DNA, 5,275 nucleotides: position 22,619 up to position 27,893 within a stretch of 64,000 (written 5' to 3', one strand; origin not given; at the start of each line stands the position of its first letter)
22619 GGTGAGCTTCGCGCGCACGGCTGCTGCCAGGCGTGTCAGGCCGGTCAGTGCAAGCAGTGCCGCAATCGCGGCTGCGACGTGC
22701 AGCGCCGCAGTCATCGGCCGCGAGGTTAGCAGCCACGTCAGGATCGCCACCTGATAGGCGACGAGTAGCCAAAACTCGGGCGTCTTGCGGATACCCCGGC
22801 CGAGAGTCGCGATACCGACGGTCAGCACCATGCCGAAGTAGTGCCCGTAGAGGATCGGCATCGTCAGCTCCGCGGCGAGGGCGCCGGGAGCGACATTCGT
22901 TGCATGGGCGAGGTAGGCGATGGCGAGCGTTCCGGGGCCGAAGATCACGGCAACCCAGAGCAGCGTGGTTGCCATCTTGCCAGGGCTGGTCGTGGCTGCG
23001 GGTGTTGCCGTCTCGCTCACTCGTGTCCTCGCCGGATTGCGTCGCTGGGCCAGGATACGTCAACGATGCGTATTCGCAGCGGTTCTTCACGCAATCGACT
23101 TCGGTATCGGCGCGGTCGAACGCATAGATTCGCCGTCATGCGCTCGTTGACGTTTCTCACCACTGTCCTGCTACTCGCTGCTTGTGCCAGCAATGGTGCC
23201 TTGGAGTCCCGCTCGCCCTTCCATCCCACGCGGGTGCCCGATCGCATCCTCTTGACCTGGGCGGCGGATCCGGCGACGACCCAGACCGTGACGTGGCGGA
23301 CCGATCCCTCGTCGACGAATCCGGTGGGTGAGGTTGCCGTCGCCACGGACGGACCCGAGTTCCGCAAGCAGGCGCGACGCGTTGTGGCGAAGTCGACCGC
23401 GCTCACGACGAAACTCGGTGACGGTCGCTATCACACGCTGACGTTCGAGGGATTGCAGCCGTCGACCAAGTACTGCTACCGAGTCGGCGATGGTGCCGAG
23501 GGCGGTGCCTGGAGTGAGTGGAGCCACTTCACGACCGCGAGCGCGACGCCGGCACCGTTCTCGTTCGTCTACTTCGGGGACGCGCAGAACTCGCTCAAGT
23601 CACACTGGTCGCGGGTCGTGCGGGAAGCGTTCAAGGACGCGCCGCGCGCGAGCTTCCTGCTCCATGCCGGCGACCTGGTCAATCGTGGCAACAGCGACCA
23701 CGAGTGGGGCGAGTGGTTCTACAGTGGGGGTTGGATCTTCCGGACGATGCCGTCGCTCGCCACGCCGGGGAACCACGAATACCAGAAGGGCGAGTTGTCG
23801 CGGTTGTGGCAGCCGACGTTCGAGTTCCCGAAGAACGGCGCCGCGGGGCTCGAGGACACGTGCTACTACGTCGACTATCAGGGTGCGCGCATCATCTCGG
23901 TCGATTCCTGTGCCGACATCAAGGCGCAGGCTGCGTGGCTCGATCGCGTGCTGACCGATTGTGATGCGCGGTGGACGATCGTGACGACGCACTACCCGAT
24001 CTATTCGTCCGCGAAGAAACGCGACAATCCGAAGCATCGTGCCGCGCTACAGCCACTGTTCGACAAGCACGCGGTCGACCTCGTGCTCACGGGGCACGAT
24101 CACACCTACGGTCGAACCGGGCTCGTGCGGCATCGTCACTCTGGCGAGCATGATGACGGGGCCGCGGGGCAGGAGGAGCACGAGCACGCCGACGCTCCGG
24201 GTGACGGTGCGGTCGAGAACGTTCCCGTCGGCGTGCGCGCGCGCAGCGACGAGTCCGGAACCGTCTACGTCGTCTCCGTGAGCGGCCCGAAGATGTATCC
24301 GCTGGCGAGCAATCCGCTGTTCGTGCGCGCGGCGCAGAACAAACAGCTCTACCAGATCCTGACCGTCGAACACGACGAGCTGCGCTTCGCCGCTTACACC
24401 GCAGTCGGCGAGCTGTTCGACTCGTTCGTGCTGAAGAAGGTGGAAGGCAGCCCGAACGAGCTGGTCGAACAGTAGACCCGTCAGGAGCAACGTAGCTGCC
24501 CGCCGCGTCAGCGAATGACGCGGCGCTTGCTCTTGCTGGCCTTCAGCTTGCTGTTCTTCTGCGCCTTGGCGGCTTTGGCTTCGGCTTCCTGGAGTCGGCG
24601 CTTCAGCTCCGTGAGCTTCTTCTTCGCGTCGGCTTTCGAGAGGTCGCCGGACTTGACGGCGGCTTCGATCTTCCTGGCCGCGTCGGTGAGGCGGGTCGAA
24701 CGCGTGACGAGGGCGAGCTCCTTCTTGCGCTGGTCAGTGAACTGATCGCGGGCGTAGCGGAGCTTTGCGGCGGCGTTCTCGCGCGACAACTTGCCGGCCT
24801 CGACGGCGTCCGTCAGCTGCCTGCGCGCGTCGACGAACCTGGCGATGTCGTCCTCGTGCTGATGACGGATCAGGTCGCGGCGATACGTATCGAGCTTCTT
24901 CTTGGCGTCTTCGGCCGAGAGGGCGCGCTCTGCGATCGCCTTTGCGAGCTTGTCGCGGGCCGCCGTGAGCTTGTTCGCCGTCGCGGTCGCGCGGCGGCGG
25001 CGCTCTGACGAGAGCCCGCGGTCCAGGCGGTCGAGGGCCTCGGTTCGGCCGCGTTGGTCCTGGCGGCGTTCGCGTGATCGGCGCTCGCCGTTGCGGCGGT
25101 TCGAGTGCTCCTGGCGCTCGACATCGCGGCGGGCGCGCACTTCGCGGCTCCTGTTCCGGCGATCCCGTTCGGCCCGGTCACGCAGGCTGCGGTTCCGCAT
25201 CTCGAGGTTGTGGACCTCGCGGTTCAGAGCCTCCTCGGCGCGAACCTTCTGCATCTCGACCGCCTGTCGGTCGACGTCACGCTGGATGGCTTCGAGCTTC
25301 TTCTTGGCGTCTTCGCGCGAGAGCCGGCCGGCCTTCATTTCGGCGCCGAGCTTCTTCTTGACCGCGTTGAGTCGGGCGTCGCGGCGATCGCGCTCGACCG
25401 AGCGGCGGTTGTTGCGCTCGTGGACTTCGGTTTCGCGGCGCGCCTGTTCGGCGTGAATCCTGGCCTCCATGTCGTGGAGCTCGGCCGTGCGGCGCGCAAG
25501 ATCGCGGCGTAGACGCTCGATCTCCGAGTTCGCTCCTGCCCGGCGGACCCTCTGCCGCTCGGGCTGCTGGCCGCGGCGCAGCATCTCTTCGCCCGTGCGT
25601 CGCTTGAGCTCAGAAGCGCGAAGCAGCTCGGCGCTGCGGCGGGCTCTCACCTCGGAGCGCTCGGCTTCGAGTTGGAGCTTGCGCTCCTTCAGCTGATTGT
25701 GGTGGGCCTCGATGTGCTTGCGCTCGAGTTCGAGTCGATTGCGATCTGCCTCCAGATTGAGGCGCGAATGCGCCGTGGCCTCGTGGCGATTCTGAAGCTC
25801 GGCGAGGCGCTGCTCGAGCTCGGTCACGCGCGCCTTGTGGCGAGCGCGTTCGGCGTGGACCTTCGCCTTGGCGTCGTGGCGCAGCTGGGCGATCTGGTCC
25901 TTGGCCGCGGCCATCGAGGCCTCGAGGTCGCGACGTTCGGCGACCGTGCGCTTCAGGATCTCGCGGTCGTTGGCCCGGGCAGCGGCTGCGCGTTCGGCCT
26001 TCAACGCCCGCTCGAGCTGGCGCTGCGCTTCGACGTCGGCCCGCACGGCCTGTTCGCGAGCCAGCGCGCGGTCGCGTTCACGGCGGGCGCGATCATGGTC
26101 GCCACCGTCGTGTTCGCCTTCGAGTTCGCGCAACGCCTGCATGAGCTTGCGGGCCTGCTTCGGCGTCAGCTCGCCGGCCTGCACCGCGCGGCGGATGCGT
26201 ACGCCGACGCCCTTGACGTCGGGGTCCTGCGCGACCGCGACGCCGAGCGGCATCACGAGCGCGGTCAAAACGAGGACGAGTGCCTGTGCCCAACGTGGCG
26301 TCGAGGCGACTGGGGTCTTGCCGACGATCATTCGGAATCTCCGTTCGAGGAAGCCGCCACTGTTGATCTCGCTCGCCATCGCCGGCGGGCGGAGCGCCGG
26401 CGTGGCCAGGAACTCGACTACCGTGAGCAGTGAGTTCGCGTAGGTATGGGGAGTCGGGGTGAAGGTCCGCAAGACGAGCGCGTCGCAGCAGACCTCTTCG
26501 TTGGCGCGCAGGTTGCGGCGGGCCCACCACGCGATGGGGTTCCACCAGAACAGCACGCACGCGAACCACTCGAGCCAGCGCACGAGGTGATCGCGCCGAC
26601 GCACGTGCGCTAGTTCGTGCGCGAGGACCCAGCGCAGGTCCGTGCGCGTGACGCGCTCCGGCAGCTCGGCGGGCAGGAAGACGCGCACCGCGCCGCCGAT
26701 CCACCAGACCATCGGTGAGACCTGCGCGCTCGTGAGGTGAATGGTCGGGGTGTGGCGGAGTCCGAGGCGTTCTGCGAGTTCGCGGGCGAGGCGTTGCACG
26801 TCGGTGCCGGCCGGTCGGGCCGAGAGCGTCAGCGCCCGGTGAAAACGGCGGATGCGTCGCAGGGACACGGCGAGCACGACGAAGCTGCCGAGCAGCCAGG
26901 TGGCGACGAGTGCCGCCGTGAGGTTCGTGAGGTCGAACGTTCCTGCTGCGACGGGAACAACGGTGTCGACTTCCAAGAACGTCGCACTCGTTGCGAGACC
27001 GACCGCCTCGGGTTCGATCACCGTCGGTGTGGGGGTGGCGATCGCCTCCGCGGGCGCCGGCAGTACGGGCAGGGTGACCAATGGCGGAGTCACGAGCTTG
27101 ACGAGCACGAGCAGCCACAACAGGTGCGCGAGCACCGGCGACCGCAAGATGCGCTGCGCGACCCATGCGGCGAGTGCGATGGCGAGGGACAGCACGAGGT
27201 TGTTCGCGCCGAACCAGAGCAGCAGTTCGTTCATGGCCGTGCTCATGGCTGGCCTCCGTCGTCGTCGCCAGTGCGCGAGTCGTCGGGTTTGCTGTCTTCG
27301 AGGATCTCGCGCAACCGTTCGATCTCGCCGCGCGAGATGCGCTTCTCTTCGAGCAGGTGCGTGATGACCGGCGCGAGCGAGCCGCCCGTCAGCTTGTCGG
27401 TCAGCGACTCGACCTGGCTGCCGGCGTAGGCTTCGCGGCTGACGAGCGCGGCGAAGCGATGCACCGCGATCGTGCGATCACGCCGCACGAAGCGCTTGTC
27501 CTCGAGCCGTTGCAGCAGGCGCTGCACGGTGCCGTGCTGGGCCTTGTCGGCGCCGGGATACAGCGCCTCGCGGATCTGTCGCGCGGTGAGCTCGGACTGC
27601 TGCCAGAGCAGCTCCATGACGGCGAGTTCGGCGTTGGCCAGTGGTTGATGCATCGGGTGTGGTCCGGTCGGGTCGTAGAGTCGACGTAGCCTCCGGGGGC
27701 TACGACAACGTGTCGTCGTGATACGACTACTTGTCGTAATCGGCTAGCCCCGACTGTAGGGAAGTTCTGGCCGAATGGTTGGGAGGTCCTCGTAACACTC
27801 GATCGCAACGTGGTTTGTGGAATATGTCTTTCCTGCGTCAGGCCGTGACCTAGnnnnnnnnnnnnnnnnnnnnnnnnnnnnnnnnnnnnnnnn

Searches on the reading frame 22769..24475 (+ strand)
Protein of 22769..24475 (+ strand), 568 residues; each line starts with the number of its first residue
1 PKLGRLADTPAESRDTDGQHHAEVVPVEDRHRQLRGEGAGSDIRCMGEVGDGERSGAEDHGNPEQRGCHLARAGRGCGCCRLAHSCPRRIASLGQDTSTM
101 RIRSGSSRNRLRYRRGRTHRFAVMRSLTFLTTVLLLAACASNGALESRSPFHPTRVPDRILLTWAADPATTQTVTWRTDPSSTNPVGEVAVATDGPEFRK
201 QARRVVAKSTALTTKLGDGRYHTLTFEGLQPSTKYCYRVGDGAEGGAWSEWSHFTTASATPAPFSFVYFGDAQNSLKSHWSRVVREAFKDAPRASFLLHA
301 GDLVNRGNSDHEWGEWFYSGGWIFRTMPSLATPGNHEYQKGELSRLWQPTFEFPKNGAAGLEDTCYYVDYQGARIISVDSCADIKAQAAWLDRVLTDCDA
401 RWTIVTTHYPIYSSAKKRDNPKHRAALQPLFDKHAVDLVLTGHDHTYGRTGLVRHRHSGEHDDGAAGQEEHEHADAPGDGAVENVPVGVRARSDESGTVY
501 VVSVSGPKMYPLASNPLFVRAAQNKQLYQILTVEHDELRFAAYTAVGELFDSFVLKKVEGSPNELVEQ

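Call 26: search_protein_families(library=pfam, proteins=[window:22769-24475:+], max_evalue=0.001)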
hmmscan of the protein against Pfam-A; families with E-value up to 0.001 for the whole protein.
window:22769-24475:+ (568 aa): 2 families
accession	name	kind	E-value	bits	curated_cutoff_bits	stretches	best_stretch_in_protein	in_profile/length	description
PF16656.11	Pur_ac_phosph_N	-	6e-22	78.5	30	1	157-256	1-93/93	Purple acid Phosphatase, N-terminal domain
PF00149.33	Metallophos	-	2.9e-16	60.9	21.5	1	283-447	21-191/191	Calcineurin-like phosphoesterase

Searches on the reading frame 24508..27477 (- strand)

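Call 26: search_protein_families(library=pfam, proteins=[window:24508-27477:-], max_evalue=0.001)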
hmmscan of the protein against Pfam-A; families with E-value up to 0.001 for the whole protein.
window:24508-27477:- (989 aa): 2 families
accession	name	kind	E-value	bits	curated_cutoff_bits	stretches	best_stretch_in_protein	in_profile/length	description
PF05569.17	Peptidase_M56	-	1.5e-34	119.9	31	1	96-384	9-296/296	BlaR1 peptidase M56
PF01435.24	Peptidase_M48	-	8.5e-06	26.2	20.3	1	226-308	6-94/186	Peptidase family M48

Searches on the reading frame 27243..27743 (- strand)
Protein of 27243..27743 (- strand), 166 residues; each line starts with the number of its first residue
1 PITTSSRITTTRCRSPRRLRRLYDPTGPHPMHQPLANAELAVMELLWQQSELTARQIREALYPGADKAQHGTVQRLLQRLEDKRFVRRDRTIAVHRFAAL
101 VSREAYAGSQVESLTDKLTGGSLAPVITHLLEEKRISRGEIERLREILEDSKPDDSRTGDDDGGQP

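Call 78: search_protein_families(library=pfam, proteins=[window:27243-27743:-], max_evalue=0.001)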
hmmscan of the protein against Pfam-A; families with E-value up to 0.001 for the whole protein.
window:27243-27743:- (166 aa): 1 family
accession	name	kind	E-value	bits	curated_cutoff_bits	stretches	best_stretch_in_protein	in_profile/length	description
PF03965.22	Penicillinase_R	-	5.2e-25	88.5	22.6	1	36-149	2-114/115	Penicillinase repressor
